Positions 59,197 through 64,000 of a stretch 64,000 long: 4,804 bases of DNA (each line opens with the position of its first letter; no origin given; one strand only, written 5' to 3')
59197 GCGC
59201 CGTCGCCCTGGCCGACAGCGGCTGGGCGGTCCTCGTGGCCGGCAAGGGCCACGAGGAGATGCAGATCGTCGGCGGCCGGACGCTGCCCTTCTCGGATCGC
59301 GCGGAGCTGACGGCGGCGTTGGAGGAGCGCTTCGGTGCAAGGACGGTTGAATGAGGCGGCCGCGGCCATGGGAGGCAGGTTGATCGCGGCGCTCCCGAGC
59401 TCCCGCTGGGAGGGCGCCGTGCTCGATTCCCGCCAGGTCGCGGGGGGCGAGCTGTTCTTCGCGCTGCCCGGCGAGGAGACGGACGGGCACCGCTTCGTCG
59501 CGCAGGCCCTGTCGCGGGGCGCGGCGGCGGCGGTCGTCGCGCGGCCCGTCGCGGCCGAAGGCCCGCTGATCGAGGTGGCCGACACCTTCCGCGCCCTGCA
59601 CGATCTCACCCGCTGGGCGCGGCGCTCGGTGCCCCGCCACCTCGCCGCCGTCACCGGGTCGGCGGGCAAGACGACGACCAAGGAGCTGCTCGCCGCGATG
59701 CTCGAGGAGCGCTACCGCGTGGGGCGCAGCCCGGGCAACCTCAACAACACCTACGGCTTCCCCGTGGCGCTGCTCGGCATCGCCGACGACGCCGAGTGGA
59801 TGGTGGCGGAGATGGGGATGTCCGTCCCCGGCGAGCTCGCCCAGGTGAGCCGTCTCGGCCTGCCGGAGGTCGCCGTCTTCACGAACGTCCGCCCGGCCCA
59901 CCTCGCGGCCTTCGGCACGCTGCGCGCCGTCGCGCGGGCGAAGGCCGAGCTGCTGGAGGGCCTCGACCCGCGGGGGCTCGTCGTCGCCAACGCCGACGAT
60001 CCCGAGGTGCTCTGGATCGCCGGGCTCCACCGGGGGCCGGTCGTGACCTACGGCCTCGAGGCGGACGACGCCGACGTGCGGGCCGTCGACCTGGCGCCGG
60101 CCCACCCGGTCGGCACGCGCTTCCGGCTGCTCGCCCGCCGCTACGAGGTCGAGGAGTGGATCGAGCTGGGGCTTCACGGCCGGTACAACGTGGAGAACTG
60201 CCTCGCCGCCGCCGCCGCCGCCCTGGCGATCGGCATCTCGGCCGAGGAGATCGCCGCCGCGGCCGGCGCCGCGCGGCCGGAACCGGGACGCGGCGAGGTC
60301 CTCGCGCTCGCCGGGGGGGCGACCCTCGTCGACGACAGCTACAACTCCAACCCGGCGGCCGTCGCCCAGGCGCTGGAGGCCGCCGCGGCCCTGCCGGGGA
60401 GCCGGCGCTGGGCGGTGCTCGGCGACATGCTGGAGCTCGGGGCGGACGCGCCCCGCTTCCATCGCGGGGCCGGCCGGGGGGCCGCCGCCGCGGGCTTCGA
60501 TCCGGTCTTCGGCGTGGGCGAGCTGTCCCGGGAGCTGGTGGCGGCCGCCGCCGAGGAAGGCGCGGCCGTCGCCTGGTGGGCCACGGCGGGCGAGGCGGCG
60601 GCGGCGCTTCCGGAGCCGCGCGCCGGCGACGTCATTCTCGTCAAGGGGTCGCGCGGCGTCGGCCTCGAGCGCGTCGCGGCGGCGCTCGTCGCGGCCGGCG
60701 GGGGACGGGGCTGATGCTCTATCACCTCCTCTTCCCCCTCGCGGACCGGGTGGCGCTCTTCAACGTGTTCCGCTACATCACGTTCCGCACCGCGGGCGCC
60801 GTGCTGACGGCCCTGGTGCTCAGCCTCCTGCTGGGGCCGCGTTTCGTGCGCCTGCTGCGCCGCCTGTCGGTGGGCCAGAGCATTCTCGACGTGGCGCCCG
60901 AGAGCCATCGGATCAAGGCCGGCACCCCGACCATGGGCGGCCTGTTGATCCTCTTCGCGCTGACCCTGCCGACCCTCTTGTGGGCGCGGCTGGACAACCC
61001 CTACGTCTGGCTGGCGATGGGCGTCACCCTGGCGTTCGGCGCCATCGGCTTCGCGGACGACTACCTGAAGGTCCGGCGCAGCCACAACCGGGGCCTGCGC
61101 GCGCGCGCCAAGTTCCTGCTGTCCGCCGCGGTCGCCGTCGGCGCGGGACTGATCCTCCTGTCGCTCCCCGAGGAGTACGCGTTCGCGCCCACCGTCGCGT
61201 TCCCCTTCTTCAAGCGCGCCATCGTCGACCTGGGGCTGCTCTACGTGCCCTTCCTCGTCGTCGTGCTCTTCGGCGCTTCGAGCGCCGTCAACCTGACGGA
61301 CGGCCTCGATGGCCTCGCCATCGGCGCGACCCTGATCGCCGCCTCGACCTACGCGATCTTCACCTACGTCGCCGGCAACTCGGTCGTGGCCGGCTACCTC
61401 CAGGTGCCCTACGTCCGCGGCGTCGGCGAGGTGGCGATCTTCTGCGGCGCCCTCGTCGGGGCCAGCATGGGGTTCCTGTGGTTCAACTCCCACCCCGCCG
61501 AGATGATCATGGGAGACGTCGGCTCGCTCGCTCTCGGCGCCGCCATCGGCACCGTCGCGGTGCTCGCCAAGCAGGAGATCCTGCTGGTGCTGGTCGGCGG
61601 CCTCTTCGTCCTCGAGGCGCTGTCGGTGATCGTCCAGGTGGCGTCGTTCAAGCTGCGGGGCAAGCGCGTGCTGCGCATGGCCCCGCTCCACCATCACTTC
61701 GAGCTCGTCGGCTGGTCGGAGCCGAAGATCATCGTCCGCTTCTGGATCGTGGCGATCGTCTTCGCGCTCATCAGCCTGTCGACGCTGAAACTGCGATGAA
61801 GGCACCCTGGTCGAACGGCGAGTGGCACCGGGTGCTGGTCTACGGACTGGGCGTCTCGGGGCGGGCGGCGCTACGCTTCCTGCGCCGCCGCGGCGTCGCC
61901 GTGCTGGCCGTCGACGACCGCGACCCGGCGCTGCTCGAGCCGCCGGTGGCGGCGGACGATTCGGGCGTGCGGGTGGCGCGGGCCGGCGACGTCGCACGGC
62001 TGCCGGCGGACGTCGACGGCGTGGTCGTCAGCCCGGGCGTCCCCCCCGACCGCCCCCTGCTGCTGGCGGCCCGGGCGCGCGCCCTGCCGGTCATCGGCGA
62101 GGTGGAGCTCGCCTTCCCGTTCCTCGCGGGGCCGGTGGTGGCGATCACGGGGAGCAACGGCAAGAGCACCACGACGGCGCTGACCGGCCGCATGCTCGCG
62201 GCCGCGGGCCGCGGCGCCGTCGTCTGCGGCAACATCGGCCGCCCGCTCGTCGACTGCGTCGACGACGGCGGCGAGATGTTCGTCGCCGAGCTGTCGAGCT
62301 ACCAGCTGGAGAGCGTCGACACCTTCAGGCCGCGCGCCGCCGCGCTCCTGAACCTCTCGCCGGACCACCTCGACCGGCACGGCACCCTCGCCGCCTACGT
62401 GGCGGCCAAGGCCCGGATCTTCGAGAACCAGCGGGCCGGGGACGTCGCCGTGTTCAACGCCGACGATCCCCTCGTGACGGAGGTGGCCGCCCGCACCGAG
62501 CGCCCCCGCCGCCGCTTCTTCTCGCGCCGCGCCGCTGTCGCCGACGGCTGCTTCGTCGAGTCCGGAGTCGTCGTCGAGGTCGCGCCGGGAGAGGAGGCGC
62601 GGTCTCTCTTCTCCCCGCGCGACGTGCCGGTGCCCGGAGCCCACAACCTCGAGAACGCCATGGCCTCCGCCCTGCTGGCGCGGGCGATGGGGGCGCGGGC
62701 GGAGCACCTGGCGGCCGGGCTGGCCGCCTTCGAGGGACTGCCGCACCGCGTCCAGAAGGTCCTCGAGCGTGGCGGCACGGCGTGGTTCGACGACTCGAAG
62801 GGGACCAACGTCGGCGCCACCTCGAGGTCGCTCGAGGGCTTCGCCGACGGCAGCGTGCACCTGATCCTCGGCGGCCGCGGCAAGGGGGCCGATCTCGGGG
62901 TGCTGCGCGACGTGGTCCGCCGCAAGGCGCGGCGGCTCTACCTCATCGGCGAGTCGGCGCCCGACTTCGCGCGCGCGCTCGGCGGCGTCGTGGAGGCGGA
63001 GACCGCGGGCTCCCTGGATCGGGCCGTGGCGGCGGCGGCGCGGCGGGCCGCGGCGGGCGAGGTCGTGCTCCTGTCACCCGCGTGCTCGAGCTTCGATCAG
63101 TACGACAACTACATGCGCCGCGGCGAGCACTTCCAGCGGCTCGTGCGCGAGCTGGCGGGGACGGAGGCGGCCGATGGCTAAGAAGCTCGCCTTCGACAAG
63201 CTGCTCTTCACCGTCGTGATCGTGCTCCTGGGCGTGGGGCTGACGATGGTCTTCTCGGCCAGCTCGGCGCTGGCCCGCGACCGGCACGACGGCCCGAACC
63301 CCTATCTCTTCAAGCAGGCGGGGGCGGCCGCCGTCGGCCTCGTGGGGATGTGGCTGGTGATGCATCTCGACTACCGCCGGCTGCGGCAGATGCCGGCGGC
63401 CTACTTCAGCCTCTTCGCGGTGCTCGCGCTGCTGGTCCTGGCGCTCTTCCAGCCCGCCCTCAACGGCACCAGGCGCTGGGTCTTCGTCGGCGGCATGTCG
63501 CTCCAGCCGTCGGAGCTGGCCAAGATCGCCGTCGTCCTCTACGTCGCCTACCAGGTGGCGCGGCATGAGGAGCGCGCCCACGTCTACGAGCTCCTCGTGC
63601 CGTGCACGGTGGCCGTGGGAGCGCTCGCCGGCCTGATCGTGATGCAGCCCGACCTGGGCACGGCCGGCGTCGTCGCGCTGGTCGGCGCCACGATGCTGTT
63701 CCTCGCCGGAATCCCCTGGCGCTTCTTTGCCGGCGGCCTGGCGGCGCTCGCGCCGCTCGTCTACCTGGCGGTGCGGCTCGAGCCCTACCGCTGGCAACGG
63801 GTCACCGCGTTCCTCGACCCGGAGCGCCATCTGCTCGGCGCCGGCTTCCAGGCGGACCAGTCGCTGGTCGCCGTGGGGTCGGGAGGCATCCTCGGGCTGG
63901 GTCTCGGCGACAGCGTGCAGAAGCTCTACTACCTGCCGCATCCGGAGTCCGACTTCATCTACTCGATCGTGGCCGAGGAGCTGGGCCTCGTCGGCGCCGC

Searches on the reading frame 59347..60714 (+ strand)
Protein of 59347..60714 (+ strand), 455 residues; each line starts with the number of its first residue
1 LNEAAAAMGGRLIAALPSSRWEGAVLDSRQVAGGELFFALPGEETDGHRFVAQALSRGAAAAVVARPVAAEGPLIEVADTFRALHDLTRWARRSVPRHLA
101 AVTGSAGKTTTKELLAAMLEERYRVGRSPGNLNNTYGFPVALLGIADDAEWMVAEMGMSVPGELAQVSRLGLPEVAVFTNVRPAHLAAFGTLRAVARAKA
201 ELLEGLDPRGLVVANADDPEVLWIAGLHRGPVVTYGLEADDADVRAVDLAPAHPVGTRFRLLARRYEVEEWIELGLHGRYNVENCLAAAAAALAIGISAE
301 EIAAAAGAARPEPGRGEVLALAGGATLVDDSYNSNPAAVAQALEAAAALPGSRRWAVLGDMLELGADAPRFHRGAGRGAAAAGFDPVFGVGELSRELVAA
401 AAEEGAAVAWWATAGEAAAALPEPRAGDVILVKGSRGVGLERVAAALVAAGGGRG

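Call 98: search_protein_families(library=pfam, proteins=[window:59347-60714:+], max_evalue=0.01)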
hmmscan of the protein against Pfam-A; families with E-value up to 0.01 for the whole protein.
window:59347-60714:+ (455 aa): 3 families
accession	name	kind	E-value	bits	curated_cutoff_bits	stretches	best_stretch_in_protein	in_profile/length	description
PF08245.18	Mur_ligase_M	-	9.4e-42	143.7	24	1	102-292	1-200/200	Mur ligase middle domain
PF02875.26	Mur_ligase_C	-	2.6e-19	70.8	28.4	1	314-436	1-127/127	Mur ligase, glutamate ligase domain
PF01225.30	Mur_ligase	-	1.3e-08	35.5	21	1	26-71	7-57/95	Mur ligase family, catalytic domain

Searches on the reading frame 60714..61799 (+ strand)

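Call 98: search_protein_families(library=pfam, proteins=[window:60714-61799:+], max_evalue=0.01)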
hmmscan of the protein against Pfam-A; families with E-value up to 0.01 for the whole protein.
window:60714-61799:+ (361 aa): 2 families
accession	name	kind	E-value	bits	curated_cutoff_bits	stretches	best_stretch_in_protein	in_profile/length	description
PF00953.26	Glycos_transf_4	-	1.8e-30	106.5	27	1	100-284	3-158/160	Glycosyl transferase family 4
PF10555.14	MraY_sig1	-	3.9e-06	26.5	20.1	1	68-80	1-13/13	Phospho-N-acetylmuramoyl-pentapeptide-transferase signature 1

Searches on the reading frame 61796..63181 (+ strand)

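Call 98: search_protein_families(library=pfam, proteins=[window:61796-63181:+], max_evalue=0.01)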
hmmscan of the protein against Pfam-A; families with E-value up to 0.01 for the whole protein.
window:61796-63181:+ (461 aa): 3 families
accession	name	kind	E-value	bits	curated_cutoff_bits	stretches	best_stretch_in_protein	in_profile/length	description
PF08245.18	Mur_ligase_M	-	6.9e-30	104.9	24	1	117-294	1-199/200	Mur ligase middle domain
PF02875.26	Mur_ligase_C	-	1.3e-10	42.6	28.4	1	317-430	1-127/127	Mur ligase, glutamate ligase domain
PF21799.2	MurD-like_N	-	1e-09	39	27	1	12-101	2-88/88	Mur ligase MurD-like, N-terminal domain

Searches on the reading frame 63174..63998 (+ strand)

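Call 98: search_protein_families(library=pfam, proteins=[window:63174-63998:+], max_evalue=0.01)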
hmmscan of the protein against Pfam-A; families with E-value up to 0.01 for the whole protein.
window:63174-63998:+ (275 aa): 2 families
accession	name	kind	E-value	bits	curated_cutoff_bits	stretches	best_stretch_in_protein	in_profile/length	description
PF01098.24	FTSW_RODA_SPOVE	-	3e-70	237.5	26.4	1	10-275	3-268/356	Cell cycle protein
PF12911.12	OppC_N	-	0.0087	16.4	23.9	1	68-96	8-36/53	N-terminal TM domain of oligopeptide transport permease C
